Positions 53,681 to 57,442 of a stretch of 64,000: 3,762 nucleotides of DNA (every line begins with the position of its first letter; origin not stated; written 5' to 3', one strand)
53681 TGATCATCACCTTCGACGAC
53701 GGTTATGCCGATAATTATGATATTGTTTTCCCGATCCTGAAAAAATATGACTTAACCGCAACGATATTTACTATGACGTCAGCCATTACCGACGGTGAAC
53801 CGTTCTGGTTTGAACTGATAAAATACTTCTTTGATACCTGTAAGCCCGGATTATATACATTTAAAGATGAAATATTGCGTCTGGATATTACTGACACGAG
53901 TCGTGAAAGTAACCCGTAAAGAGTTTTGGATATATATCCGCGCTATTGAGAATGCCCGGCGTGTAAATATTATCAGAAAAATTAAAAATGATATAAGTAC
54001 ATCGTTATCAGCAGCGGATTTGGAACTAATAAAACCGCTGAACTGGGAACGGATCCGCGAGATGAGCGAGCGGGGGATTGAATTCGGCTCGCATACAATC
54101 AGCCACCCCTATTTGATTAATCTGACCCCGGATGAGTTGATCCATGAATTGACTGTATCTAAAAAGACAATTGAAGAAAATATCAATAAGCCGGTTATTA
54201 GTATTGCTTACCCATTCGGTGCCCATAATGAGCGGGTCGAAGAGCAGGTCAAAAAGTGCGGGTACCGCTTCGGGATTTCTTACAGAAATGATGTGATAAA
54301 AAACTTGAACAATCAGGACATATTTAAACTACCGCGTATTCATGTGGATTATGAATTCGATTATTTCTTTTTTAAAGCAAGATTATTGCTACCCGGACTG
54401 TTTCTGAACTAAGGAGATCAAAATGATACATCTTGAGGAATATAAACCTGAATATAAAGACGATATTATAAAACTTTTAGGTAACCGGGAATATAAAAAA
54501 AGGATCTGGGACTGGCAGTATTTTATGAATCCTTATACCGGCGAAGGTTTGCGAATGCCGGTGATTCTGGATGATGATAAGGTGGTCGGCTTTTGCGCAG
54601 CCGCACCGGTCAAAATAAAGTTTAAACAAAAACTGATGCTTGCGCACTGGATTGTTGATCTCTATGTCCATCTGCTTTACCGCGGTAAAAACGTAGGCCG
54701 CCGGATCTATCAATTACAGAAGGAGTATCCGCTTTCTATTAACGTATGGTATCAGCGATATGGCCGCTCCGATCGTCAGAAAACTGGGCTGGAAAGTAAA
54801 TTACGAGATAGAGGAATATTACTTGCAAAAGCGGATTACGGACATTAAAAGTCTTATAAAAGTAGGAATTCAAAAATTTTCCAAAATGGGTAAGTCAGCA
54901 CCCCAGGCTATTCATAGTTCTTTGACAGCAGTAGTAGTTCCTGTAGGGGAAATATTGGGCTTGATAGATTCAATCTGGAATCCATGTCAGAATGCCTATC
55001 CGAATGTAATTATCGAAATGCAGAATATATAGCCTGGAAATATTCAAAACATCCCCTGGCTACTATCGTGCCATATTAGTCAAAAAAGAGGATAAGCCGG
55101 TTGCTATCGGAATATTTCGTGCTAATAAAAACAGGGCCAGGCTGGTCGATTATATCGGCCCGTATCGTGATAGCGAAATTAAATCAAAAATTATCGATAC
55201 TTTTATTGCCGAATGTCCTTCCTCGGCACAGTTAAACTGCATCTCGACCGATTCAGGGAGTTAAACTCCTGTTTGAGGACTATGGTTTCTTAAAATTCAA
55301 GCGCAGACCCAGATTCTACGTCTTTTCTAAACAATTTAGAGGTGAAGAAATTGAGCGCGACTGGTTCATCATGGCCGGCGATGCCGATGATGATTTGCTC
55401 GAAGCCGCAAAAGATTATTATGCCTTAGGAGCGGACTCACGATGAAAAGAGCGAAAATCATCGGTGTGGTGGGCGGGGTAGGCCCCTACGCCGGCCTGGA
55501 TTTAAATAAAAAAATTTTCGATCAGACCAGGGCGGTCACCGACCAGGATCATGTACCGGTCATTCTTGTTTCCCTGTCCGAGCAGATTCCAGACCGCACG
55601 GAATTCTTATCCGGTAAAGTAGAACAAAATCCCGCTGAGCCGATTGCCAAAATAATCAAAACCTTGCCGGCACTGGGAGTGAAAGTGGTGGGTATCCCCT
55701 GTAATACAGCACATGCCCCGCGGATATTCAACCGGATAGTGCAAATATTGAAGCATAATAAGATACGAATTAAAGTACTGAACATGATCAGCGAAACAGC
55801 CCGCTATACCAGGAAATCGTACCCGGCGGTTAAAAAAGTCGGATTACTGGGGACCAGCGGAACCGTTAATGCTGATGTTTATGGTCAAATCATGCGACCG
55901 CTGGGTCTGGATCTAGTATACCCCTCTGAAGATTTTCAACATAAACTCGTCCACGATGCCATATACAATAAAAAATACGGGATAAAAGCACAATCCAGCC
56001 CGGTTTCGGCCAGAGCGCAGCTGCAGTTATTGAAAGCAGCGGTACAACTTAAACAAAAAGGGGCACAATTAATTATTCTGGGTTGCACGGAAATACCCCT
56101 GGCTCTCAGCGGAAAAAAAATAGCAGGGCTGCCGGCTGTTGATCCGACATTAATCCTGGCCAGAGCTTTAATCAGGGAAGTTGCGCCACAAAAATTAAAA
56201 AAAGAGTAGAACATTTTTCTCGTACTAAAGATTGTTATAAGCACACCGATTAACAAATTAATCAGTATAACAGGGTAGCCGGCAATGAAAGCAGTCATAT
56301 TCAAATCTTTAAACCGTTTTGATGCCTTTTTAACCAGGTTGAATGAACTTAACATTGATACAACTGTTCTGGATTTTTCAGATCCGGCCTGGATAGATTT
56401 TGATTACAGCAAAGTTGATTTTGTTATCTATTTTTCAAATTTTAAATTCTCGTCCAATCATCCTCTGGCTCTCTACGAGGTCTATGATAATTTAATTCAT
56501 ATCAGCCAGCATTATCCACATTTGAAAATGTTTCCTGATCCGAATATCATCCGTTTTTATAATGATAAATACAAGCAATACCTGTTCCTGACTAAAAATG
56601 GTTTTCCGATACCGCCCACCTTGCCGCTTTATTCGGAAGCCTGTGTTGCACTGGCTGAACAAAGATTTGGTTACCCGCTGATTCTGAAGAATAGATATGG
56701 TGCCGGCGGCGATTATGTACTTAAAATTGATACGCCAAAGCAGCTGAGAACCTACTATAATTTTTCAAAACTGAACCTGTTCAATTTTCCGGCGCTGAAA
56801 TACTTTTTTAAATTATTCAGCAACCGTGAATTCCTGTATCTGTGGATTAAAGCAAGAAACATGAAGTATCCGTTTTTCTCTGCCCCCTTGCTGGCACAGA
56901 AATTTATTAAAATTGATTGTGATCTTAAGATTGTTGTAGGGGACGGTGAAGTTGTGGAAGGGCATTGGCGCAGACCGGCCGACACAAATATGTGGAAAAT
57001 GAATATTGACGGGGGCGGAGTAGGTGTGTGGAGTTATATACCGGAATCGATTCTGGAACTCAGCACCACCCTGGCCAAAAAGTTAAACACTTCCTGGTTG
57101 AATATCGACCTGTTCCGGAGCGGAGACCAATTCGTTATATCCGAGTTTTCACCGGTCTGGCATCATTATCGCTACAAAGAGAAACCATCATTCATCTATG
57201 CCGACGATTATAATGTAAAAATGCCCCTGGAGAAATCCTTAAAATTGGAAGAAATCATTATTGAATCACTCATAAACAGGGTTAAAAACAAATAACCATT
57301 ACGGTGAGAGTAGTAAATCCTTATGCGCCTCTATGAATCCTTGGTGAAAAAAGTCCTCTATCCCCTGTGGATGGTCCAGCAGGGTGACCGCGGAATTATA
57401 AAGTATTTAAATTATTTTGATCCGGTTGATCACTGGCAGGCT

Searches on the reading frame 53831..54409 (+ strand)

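Call 59: search_protein_families(library=pfam, proteins=[window:53831-54409:+], max_evalue=0.00001)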
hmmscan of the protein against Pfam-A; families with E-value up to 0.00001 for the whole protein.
window:53831-54409:+ (193 aa): 1 family
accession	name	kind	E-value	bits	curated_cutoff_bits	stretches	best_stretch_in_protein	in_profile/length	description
PF01522.26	Polysacc_deac_1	-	9.8e-18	64.7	23.1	1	71-147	47-123/124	Polysaccharide deacetylase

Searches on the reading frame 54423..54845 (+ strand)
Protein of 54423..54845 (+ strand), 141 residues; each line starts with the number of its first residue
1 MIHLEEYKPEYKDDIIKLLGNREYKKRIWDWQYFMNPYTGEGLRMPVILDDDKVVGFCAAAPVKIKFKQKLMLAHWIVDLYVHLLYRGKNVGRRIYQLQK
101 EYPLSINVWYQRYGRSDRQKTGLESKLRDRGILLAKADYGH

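Call 59: search_protein_families(library=pfam, proteins=[window:54423-54845:+], max_evalue=0.00001)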
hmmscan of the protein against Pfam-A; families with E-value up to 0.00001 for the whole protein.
window:54423-54845:+ (141 aa): 1 family
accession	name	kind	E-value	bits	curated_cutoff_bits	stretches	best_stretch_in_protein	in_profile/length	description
PF13527.13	Acetyltransf_9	-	8.3e-06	26.3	25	0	30-96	29-94/127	Acetyltransferase (GNAT) domain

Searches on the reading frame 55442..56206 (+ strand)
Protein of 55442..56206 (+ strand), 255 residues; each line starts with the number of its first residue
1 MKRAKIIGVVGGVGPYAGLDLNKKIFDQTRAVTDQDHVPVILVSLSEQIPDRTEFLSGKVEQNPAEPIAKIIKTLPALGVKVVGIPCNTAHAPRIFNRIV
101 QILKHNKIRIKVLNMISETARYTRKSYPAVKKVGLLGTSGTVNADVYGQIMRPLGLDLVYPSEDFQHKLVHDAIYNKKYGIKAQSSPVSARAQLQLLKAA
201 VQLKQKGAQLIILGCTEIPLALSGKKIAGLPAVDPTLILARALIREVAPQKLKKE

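Call 59: search_protein_families(library=pfam, proteins=[window:55442-56206:+], max_evalue=0.00001)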
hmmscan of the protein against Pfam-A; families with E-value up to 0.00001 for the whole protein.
window:55442-56206:+ (255 aa): 1 family
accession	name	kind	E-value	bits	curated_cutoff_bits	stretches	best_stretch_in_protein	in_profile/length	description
PF01177.27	Asp_Glu_race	-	2.2e-27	96.7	31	1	10-242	1-210/211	Asp/Glu/Hydantoin racemase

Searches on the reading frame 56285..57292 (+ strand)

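Call 59: search_protein_families(library=pfam, proteins=[window:56285-57292:+], max_evalue=0.00001)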
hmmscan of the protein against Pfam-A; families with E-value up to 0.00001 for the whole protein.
window:56285-57292:+ (336 aa): 1 family
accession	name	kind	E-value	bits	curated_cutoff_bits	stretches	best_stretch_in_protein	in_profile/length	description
PF08443.16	RimK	-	9.3e-10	38.9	21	0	201-287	75-162/188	RimK-like ATP-grasp domain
